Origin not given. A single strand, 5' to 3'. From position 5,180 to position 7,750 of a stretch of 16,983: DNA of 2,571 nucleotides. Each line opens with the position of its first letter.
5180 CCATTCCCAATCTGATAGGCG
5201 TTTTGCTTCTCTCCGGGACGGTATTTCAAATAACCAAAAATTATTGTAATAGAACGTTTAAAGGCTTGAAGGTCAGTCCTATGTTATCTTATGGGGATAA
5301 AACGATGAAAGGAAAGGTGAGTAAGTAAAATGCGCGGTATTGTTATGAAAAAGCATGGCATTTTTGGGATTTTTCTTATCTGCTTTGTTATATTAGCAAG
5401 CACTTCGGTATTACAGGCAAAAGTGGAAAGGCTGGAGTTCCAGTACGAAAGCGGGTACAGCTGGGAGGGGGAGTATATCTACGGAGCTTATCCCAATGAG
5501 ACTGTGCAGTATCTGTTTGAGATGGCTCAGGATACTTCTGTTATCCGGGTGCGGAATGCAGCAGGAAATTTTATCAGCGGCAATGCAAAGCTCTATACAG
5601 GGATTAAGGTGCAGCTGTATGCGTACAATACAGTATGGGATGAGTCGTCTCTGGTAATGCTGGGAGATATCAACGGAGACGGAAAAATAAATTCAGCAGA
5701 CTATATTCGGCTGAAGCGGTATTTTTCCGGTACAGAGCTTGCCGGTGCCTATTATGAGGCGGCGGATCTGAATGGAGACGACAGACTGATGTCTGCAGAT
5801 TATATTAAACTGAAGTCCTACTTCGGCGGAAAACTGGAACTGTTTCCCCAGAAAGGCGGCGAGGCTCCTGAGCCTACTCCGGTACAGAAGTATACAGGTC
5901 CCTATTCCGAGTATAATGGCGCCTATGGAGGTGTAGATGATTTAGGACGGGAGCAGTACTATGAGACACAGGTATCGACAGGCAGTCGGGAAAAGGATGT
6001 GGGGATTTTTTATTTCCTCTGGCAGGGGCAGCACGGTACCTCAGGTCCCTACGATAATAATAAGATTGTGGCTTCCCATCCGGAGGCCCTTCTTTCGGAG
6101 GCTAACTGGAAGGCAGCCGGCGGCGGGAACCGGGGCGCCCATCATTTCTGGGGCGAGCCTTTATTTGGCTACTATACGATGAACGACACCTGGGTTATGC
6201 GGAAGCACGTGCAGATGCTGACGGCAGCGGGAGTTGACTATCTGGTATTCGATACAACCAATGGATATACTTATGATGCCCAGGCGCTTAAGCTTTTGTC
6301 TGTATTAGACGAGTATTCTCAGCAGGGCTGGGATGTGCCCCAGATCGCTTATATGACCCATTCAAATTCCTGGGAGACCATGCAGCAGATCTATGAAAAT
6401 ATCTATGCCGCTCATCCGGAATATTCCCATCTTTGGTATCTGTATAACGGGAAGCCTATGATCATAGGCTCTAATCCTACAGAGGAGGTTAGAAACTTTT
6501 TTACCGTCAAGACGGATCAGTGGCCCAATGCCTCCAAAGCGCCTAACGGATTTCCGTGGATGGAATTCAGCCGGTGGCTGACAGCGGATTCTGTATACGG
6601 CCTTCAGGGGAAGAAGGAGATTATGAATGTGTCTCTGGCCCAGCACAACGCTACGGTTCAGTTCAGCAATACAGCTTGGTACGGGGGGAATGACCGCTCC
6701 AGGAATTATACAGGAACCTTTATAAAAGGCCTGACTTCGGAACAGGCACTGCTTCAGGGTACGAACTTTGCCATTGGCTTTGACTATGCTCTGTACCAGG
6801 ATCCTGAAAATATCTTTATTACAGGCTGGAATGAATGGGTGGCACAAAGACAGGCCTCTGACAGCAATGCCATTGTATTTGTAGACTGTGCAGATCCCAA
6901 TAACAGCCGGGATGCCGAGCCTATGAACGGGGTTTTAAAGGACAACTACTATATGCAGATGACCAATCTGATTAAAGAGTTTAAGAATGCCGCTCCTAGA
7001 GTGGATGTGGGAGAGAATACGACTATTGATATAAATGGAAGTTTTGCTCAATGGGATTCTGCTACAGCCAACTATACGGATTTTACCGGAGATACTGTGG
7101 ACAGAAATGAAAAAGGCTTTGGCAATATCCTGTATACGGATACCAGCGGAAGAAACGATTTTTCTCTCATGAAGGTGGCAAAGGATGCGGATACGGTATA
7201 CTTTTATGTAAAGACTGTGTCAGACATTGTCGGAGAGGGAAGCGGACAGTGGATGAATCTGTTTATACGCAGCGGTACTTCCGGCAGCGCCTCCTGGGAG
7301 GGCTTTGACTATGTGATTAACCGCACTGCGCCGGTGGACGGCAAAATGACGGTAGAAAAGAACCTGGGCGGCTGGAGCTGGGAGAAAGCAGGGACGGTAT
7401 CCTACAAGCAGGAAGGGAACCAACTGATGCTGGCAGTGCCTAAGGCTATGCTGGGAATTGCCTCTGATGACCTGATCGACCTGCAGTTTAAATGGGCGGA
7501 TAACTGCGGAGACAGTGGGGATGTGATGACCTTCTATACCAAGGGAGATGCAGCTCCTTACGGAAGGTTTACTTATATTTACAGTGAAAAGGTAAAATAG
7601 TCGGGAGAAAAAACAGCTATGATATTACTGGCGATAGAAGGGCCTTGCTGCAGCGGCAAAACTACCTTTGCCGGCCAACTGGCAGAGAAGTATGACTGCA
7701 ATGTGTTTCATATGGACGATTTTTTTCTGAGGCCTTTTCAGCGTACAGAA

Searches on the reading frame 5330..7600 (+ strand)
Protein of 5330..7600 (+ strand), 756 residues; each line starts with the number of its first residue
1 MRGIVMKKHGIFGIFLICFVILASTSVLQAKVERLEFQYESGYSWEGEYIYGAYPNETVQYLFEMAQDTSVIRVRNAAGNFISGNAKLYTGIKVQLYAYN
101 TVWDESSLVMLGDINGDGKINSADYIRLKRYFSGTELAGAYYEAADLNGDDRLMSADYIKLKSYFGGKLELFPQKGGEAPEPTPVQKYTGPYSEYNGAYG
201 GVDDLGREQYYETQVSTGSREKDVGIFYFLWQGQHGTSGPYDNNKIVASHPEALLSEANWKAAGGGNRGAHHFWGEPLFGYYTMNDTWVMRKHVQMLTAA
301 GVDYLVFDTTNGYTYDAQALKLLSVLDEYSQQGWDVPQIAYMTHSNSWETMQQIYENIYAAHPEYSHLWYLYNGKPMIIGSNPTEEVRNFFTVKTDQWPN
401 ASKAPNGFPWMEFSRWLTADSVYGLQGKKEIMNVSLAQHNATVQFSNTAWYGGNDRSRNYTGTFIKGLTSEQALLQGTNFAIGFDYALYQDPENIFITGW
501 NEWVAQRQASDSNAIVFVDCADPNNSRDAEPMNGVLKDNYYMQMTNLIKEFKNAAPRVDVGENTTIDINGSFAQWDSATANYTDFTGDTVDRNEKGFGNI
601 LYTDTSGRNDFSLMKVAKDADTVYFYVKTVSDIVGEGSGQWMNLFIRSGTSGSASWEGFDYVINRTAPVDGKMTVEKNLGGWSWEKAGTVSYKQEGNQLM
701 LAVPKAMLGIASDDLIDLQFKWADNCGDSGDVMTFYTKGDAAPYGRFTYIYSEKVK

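Call 7: search_protein_families(library=pfam, proteins=[window:5330-7600:+], max_evalue=0.1)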
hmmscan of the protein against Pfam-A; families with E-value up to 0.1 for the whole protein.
window:5330-7600:+ (756 aa): 1 family
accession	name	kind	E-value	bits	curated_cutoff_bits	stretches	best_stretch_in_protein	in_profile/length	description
PF00404.24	Dockerin_1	-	4.2e-11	43.3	22.9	1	111-165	1-56/57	Dockerin type I domain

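Call 9: search_protein_families(library=ncbifam, proteins=[window:5330-7600:+], max_evalue=0.1)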
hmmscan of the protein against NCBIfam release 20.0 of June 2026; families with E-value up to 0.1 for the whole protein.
window:5330-7600:+ (756 aa): 1 family
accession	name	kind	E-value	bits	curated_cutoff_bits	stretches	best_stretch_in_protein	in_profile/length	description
NF049990.1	CellobisidaseCelK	equivalog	4.9e-09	34.9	1700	1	104-168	822-885/889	cellulose 1,4-beta-cellobiosidase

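Call 93: find_homologous_proteins(query=window:5330-7597:+)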
Query window:5330-7597:+ (756 aa): 728 proteins with E <= 0.001 among 8000 candidates; the best 120 are listed.
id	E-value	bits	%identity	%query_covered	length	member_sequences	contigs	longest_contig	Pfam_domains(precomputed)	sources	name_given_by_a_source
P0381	0.0e+0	1765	100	100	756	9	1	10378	PF00404.25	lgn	-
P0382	0.0e+0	1240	69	99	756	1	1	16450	PF00404.25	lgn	-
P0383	0.0e+0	1226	69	100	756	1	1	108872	PF00404.25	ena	-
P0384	0.0e+0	1193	68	99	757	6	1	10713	PF00404.25,PF16317.12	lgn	-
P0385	0.0e+0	1191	67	97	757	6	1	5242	PF00404.25,PF16317.12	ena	-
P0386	0.0e+0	1106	63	98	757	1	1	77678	PF00404.25,PF16317.12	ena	-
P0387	9.1e-293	992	59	96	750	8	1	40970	PF00404.25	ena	-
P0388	2.8e-287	974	56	100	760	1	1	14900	PF00404.25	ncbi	-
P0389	1.1e-278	945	55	99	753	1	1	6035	PF00404.25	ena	-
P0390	1.5e-240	819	49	99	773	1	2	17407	PF00404.25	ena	-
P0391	1.8e-237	809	51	99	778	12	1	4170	PF00404.25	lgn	-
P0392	4.0e-216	738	55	77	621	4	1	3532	-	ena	-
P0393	1.1e-214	734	47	99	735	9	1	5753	PF00404.25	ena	-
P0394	9.0e-213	727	57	75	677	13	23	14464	PF16317.12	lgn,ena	-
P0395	1.2e-210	720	55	74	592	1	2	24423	PF16317.12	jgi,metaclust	metaclust:\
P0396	3.0e-209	716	50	86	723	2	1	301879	PF00404.25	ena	-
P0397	3.3e-209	715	55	76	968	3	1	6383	PF00404.25,PF08481.17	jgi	-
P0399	2.2e-208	713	55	76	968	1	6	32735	PF00404.25,PF08481.17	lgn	-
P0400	8.2e-208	711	54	76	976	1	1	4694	PF00404.25,PF08481.17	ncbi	-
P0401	1.7e-207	710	55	76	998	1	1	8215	PF00404.25,PF08481.17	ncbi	-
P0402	1.8e-207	710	55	76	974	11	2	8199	PF00404.25,PF08481.17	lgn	-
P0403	3.0e-207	709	55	76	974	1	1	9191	PF00404.25,PF08481.17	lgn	-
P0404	4.2e-207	708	53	79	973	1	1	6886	PF00404.25,PF08481.17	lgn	-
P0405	1.6e-206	707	57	74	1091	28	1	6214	PF00404.25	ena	-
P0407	8.0e-206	704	53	76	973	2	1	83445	PF00404.25,PF08481.17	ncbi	-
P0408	1.8e-205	703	54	76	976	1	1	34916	PF00404.25,PF08481.17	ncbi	-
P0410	1.4e-204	700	53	76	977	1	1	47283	PF00404.25,PF08481.17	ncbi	-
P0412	1.9e-204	700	57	74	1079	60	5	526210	PF00404.25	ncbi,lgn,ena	-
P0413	3.5e-204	699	52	77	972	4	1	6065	PF00404.25,PF08481.17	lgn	-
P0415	3.8e-204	699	53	76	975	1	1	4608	PF00404.25,PF08481.17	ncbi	-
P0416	8.3e-204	698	54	76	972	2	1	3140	PF00404.25,PF08481.17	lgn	-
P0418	6.3e-203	695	51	85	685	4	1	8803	PF00404.25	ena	-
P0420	5.0e-202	692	53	76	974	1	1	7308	PF00404.25,PF08481.17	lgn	-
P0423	3.7e-201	689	53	78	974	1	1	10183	PF00404.25,PF08481.17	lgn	-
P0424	6.5e-201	688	53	76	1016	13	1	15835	PF00404.25,PF08481.17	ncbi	-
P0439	1.5e-197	677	53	76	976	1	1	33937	PF00404.25,PF08481.17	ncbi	-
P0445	1.2e-196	674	50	85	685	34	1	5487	PF00404.25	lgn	-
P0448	3.1e-196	673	49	85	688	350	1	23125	PF00404.25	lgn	-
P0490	3.6e-186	639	50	76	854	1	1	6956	PF00404.25,PF04886.17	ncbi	-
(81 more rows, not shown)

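Call 95: search_solved_structures(query=A7, max_evalue=0.1)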
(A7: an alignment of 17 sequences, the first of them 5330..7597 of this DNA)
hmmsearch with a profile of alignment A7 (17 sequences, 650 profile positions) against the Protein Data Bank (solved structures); distinct sequences matched with E-value up to 0.1: 5.
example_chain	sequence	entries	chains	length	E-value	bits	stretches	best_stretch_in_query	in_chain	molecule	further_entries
4acy_A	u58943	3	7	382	1.2e-06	30.6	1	163-264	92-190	ENDO-ALPHA-MANNOSIDASE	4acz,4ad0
4acz_B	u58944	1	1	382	1.7e-06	30.1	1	163-264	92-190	ENDO-ALPHA-MANNOSIDASE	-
6fwo_A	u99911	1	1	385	0.00031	22.6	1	112-264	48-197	Glycosyl hydrolase family 71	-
4ad1_A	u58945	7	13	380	0.00038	22.3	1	112-264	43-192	GLYCOSYL HYDROLASE FAMILY 71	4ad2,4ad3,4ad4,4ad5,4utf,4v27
5lyr_A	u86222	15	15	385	0.00042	22.2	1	112-264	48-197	Glycosyl hydrolase family 71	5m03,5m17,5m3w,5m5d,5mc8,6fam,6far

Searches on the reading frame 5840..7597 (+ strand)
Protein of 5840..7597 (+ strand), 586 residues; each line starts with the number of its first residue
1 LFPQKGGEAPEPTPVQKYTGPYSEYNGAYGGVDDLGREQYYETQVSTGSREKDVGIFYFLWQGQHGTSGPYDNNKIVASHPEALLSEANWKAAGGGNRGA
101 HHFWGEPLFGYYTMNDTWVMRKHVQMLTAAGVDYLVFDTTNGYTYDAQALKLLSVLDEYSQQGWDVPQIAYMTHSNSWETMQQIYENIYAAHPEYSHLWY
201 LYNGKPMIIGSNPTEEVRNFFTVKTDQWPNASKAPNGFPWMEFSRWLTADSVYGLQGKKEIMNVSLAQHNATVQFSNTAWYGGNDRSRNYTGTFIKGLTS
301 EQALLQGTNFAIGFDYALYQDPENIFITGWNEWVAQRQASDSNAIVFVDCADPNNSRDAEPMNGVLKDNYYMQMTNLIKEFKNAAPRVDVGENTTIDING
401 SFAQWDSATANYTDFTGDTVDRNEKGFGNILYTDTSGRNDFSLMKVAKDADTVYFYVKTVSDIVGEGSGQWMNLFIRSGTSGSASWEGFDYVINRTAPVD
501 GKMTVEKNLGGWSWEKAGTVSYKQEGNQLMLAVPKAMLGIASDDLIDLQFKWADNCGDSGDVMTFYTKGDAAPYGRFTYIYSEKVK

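Call 65: search_solved_structures(query=window:5840-7597:+, max_evalue=1)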
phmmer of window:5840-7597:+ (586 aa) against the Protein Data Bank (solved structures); distinct sequences matched with E-value up to 1: 2.
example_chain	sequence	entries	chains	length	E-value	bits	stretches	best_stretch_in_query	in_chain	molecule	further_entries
4acy_A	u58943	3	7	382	0.018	17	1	57-208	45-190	ENDO-ALPHA-MANNOSIDASE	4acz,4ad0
4acz_B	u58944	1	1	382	0.021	16.8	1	57-208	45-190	ENDO-ALPHA-MANNOSIDASE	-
